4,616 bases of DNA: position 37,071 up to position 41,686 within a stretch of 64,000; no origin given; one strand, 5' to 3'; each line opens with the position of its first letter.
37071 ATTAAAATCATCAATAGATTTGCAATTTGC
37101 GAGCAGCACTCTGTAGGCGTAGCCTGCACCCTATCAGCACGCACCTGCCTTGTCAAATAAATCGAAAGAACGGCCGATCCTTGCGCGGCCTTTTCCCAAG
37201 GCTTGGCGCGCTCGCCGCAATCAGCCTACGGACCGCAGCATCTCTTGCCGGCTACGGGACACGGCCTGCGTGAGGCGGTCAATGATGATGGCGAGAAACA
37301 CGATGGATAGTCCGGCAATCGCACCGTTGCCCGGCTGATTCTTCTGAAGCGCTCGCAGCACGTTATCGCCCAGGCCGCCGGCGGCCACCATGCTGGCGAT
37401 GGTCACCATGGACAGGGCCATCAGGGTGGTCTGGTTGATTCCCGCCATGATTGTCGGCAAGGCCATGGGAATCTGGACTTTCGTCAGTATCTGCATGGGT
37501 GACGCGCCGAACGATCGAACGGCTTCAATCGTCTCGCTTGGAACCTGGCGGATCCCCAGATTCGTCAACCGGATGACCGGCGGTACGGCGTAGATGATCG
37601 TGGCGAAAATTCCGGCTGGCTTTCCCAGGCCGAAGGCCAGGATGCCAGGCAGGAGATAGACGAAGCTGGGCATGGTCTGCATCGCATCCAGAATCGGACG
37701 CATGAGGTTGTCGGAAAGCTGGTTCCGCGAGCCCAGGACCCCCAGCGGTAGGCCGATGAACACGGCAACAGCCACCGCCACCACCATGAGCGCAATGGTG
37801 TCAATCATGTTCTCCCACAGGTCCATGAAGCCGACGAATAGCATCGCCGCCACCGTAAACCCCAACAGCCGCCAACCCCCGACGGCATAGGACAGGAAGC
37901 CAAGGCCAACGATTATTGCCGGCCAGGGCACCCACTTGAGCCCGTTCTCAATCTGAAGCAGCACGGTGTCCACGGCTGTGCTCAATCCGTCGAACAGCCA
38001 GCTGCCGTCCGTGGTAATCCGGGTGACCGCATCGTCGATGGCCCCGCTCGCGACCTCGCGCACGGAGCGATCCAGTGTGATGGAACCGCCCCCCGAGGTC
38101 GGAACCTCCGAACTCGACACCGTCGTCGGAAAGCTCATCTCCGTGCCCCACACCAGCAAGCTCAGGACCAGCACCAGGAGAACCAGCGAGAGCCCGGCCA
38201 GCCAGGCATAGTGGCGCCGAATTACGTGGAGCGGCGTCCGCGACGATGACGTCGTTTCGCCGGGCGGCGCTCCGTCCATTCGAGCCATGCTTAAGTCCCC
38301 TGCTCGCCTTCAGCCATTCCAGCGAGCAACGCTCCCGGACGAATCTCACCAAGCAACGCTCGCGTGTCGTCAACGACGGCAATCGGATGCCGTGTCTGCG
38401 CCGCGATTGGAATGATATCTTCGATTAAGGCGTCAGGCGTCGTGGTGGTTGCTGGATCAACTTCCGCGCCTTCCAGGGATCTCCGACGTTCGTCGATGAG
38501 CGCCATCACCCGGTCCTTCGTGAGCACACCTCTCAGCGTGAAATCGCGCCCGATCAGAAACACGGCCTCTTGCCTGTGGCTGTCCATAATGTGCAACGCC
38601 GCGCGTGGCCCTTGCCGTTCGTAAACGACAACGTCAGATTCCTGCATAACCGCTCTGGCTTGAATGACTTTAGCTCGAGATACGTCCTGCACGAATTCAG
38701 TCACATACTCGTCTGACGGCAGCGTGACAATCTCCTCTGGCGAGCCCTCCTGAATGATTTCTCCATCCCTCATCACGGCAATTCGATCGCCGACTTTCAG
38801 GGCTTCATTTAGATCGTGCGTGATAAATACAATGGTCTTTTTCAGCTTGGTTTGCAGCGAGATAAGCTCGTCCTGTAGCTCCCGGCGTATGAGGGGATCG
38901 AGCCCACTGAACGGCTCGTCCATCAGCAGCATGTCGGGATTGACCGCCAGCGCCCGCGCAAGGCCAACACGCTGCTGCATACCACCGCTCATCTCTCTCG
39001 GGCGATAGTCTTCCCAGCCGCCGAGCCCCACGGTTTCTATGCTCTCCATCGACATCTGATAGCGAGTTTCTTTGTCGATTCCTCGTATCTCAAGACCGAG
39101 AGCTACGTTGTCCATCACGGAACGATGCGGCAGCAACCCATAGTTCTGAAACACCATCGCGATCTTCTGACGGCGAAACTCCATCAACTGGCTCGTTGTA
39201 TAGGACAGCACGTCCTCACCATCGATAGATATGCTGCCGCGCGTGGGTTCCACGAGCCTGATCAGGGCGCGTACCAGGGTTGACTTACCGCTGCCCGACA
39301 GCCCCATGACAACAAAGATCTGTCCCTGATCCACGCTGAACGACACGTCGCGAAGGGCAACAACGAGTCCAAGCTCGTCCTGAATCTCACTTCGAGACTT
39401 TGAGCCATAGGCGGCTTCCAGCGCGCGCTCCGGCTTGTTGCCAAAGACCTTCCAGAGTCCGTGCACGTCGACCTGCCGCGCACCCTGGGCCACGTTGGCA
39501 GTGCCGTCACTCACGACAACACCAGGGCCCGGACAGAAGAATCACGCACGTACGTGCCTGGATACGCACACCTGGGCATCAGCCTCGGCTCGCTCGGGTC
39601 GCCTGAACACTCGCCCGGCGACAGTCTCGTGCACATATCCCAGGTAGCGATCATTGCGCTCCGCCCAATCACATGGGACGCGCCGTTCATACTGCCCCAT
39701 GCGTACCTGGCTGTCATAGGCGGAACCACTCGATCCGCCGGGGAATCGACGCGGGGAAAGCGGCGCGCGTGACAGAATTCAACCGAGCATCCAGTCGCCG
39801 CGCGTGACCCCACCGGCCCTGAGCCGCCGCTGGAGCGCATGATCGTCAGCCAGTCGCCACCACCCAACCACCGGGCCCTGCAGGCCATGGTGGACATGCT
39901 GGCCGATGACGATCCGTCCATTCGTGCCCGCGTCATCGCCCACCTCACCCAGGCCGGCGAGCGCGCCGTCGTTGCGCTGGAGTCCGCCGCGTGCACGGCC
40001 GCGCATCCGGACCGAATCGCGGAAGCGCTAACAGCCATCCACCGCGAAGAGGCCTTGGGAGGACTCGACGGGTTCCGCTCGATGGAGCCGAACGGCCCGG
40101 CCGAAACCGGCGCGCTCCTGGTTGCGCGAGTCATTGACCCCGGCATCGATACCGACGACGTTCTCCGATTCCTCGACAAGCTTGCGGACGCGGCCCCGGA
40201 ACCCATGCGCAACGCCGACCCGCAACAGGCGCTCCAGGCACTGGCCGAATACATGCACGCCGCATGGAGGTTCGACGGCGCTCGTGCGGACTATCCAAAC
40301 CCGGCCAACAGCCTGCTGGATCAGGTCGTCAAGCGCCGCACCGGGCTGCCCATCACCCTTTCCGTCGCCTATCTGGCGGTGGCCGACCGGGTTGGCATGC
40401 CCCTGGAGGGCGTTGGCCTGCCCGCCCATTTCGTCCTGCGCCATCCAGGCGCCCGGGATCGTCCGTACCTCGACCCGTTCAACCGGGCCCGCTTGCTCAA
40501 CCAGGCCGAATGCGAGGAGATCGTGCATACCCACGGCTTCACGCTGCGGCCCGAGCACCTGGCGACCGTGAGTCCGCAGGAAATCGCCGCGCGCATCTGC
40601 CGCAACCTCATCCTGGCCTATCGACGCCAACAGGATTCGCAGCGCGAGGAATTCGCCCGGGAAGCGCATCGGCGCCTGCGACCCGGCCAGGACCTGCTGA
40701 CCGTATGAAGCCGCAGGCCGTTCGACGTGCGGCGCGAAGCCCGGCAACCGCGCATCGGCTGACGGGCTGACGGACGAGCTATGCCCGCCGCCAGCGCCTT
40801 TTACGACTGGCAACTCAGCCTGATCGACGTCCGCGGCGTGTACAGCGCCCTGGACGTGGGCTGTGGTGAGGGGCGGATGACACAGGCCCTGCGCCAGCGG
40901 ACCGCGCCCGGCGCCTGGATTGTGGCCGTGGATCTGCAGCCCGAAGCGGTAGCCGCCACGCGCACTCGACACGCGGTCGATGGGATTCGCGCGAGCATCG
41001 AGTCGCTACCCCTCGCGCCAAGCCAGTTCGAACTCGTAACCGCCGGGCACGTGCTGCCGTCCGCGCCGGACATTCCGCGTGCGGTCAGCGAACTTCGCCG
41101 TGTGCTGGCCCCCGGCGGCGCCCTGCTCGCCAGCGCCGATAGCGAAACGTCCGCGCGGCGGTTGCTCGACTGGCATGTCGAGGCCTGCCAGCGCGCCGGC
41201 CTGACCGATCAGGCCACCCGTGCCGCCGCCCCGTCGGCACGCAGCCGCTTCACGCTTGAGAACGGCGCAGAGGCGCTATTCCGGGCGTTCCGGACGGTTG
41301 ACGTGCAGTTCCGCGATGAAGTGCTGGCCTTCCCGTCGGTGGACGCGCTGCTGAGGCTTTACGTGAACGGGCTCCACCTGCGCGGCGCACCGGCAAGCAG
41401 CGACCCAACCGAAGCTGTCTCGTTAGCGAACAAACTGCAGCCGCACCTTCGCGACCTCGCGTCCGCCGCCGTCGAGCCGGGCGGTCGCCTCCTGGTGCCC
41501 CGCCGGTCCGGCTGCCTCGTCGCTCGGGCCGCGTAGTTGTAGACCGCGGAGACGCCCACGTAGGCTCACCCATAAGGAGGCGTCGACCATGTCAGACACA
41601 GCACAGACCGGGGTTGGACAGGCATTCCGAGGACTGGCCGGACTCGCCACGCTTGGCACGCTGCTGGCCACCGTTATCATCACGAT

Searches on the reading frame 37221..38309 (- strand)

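Call 51: search_protein_families(library=pfam, proteins=[window:37221-38309:-], max_evalue=0.001)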
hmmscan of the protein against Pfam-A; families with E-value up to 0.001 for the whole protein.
window:37221-38309:- (362 aa): 1 family
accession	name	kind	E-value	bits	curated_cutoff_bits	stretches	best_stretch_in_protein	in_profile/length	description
PF00528.27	BPD_transp_1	-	3.6e-24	85.9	26.4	1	186-353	1-181/184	Binding-protein-dependent transport system inner membrane component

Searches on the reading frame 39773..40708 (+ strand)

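Call 51: search_protein_families(library=pfam, proteins=[window:39773-40708:+], max_evalue=0.001)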
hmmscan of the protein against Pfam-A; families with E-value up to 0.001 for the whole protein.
window:39773-40708:+ (311 aa): 1 family
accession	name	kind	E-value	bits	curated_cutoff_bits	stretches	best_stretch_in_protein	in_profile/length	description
PF13369.12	Transglut_core2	-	2.1e-41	141.4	23.5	1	129-277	2-155/155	Transglutaminase-like superfamily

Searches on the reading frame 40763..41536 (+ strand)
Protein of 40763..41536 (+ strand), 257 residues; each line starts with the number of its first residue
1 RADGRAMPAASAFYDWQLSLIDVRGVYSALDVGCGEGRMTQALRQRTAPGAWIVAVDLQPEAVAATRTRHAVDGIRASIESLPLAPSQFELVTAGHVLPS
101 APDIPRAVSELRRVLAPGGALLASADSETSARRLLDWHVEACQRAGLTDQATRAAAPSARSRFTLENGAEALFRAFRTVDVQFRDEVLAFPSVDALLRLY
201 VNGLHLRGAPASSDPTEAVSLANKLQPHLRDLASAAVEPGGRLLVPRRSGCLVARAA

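Call 51: search_protein_families(library=pfam, proteins=[window:40763-41536:+], max_evalue=0.001)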
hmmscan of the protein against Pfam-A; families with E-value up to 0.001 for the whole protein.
window:40763-41536:+ (257 aa): 8 families
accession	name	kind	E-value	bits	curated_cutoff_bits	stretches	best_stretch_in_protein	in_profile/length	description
PF08241.18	Methyltransf_11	-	6.9e-20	71.9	21.2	1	30-122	1-94/95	Methyltransferase domain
PF13649.12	Methyltransf_25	-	3.5e-17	63.3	27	1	30-119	2-97/97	Methyltransferase domain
PF08242.18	Methyltransf_12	-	5.8e-14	53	30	1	30-121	1-98/98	Methyltransferase domain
PF13847.12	Methyltransf_31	-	1e-13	51.6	27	1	28-125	6-111/145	Methyltransferase domain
PF13489.12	Methyltransf_23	-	1.1e-11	45.2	27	1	29-141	26-136/164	Methyltransferase domain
PF01209.24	Ubie_methyltran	-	1.1e-08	35.2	20.1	1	26-124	48-152/233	ubiE/COQ5 methyltransferase family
PF05175.20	MTS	-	0.00054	20.1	23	0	28-76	34-81/170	Methyltransferase small domain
PF01728.25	FtsJ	-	0.00056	20.3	24.1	1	28-81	24-77/181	FtsJ-like methyltransferase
